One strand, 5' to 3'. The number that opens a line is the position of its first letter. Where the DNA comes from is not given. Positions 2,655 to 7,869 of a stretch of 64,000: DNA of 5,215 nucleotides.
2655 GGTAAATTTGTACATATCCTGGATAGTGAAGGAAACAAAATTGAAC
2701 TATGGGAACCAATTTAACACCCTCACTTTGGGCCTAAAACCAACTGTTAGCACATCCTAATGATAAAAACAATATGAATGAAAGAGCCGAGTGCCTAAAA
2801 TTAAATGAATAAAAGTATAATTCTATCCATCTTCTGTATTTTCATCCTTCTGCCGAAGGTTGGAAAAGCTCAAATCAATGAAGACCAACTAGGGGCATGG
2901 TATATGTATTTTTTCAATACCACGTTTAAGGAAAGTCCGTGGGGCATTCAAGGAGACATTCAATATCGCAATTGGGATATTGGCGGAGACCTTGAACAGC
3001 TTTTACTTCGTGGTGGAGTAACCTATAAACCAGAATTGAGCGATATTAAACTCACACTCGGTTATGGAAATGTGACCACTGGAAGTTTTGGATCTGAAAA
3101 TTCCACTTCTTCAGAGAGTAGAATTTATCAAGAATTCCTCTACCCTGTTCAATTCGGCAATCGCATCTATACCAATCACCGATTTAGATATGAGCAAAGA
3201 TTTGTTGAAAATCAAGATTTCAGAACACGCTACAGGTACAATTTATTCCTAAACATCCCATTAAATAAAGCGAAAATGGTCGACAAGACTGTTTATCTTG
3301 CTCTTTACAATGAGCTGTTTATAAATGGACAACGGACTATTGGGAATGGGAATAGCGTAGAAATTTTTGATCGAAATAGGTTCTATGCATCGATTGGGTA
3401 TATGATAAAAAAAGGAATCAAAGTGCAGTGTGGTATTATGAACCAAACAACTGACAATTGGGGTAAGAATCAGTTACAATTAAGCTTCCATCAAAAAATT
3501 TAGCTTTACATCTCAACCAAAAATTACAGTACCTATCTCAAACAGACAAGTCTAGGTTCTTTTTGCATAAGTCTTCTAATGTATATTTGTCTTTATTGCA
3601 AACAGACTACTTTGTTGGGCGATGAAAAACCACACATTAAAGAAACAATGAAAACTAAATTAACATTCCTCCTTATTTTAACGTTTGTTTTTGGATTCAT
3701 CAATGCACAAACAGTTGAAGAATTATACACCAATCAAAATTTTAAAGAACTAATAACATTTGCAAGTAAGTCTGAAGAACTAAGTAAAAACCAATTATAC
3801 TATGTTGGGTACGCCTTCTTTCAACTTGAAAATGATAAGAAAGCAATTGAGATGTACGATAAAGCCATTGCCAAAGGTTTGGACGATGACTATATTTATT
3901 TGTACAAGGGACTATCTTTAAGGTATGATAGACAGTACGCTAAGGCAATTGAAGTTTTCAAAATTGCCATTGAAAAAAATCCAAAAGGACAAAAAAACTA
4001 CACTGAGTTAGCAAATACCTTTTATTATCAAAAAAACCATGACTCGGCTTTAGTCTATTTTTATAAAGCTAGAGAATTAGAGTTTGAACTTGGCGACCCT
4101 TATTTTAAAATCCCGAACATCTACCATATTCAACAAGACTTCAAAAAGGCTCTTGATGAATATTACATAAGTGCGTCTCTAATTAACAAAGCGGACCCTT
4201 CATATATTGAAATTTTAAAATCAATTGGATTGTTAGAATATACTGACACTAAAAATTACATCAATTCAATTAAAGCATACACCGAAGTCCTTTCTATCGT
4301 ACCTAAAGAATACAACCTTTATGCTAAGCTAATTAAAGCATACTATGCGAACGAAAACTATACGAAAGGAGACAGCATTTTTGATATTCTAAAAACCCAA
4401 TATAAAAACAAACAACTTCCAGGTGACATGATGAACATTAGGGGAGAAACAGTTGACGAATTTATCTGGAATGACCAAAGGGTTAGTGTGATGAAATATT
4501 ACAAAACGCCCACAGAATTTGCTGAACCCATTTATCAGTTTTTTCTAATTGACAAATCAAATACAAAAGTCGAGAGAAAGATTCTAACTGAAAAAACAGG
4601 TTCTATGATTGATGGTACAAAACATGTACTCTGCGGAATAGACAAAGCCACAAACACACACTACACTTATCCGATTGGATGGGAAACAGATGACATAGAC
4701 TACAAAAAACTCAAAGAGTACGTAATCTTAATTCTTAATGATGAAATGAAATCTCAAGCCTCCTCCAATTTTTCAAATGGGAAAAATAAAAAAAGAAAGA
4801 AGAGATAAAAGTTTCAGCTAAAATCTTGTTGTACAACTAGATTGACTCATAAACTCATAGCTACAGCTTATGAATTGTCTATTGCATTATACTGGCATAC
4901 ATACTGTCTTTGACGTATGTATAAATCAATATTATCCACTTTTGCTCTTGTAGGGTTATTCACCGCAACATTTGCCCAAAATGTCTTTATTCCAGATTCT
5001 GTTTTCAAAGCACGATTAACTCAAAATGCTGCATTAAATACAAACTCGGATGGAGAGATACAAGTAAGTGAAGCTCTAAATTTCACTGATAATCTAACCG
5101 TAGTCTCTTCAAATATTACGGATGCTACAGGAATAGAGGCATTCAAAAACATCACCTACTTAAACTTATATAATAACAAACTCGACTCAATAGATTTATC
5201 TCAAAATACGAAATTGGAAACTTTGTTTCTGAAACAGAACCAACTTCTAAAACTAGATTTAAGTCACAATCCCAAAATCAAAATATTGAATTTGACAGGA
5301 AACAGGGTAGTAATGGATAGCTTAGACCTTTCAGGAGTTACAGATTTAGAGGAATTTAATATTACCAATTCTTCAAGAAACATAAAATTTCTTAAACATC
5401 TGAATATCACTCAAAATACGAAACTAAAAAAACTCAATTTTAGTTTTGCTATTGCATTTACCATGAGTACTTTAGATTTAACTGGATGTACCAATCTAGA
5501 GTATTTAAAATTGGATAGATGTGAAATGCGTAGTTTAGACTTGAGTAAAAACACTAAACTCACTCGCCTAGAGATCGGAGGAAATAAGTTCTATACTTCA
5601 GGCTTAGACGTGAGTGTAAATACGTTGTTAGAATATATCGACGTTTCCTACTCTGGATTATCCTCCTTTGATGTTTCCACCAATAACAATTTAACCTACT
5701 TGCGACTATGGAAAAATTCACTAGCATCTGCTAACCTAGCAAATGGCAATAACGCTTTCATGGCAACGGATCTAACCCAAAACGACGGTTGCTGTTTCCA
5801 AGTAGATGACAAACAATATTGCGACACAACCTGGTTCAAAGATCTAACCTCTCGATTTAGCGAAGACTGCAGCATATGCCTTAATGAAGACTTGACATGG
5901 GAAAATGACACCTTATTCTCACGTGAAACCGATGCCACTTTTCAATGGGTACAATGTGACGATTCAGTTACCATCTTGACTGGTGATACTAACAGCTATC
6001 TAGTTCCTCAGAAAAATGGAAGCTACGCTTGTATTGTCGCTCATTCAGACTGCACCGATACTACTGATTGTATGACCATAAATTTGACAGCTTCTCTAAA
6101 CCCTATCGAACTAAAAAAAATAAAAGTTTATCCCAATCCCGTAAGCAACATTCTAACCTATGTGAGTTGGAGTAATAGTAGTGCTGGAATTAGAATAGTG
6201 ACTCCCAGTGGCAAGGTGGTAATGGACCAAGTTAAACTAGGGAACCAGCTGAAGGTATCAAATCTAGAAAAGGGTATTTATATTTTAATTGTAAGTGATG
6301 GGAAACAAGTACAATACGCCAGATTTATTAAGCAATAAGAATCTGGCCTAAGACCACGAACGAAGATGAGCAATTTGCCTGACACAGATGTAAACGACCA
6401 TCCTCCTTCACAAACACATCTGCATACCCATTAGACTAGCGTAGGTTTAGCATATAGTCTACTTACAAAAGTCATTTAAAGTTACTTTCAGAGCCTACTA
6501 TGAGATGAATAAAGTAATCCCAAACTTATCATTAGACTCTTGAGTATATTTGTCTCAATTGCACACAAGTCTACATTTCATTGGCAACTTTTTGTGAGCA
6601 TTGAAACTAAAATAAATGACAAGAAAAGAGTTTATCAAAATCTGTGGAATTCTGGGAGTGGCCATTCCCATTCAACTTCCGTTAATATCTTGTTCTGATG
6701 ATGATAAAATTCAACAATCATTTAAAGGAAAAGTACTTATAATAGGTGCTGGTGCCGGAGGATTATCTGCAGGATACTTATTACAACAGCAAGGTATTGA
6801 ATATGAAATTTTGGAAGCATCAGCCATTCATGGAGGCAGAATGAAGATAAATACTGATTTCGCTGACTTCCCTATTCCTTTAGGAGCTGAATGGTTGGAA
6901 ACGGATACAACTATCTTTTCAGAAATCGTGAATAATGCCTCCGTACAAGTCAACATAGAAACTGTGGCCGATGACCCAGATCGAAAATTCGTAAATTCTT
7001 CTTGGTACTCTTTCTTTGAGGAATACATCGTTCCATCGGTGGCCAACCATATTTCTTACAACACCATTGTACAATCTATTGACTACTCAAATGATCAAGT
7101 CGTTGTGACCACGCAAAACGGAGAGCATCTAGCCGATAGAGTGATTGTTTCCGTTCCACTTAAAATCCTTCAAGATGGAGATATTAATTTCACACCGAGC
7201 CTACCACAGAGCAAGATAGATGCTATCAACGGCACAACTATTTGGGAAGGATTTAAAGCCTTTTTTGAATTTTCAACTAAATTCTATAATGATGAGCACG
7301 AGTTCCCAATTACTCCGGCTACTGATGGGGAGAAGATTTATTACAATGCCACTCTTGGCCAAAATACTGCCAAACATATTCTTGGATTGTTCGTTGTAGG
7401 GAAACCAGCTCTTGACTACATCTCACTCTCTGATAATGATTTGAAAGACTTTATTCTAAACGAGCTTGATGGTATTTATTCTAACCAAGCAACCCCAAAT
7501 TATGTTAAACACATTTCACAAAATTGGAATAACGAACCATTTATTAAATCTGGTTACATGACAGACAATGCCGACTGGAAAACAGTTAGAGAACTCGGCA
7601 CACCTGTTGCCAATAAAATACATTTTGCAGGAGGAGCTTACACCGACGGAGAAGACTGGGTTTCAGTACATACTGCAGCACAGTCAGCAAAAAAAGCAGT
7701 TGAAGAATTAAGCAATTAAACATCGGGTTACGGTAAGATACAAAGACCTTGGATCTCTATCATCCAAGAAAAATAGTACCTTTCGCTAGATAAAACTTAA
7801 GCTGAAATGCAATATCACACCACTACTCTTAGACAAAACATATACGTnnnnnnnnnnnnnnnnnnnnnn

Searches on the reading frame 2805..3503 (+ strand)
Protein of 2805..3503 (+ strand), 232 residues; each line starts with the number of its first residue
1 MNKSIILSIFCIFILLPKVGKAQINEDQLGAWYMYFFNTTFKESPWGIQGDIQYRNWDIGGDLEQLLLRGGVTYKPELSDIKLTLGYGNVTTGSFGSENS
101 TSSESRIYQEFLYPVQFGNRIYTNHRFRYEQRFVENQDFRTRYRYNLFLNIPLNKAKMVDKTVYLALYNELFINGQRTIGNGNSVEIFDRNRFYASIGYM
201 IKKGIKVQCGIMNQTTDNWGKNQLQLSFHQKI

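Call 7: search_protein_families(library=pfam, proteins=[window:2805-3503:+], max_evalue=0.001)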
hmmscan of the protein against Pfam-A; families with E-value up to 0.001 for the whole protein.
window:2805-3503:+ (232 aa): 1 family
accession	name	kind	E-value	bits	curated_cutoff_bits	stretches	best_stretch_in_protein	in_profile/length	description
PF10677.15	DUF2490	-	1.5e-49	168.7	29.8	1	30-224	2-185/186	Protein of unknown function (DUF2490)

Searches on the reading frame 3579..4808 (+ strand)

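Call 7: search_protein_families(library=pfam, proteins=[window:3579-4808:+], max_evalue=0.001)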
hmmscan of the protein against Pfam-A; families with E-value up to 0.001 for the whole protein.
window:3579-4808:+ (409 aa): 9 families
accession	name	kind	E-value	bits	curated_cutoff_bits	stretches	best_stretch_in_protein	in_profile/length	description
PF00515.34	TPR_1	-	2e-09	37.3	27.8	0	141-167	4-30/34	Tetratricopeptide repeat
PF07719.23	TPR_2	-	4.7e-09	36.1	27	0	106-136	3-33/34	Tetratricopeptide repeat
PF13424.12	TPR_12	-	1.1e-07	32.4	30.1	0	113-166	12-73/77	Tetratricopeptide repeat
PF13432.12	TPR_16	-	6.4e-07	30.1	32.7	0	110-164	3-56/65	Tetratricopeptide repeat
PF13428.12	TPR_14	-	1.1e-06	29.2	23.5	0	73-110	4-41/44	Tetratricopeptide repeat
PF14559.12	TPR_19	-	3.9e-06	27.5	25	0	117-158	4-45/68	Tetratricopeptide repeat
PF13174.12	TPR_6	-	5.6e-05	24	26.3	0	107-136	3-32/33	Tetratricopeptide repeat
PF13414.12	TPR_11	-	0.00016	21.7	26.8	0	77-112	1-36/42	TPR repeat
PF25064.1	ARM_TT21_5th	-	0.00055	20.7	27.8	0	225-280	15-70/117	TT21 fifth ARM repeats domain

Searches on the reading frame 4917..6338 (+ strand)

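Call 7: search_protein_families(library=pfam, proteins=[window:4917-6338:+], max_evalue=0.001)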
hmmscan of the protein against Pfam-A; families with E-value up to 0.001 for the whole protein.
window:4917-6338:+ (473 aa): 4 families
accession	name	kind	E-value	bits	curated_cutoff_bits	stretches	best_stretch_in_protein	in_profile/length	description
PF12799.13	LRR_4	-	4.1e-11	43.2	27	0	65-94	11-42/44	Leucine Rich repeats (2 copies)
PF18962.6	Por_Secre_tail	-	6.3e-10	39.7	27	1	404-470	1-73/75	Secretion system C-terminal sorting domain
PF23952.1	LRR_EndoS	-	3.2e-07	31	27.9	1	54-151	22-115/116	Endo-beta-N-acetylglucosaminidase EndoS LRR domain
PF13855.12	LRR_8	-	0.00031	20.9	27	0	63-110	9-61/61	Leucine rich repeat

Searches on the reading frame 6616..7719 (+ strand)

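Call 7: search_protein_families(library=pfam, proteins=[window:6616-7719:+], max_evalue=0.001)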
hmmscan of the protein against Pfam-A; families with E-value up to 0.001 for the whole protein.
window:6616-7719:+ (367 aa): 5 families
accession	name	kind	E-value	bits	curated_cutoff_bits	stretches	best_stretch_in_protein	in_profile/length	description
PF01593.30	Amino_oxidase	-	4e-36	125.7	19.8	2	144-365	217-442/443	Flavin containing amine oxidoreductase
PF13450.12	NAD_binding_8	-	1.9e-09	38.1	21.9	1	42-96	1-54/68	NAD(P)-binding Rossmann-like domain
PF13738.12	Pyr_redox_3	-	6.8e-06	26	30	1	41-179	1-131/305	Pyridine nucleotide-disulphide oxidoreductase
PF01494.25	FAD_binding_3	-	0.00027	20.7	22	1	39-68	3-32/349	FAD binding domain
PF01946.23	Thi4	-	0.00029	20.6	26.2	1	36-76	16-57/235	Thi4 family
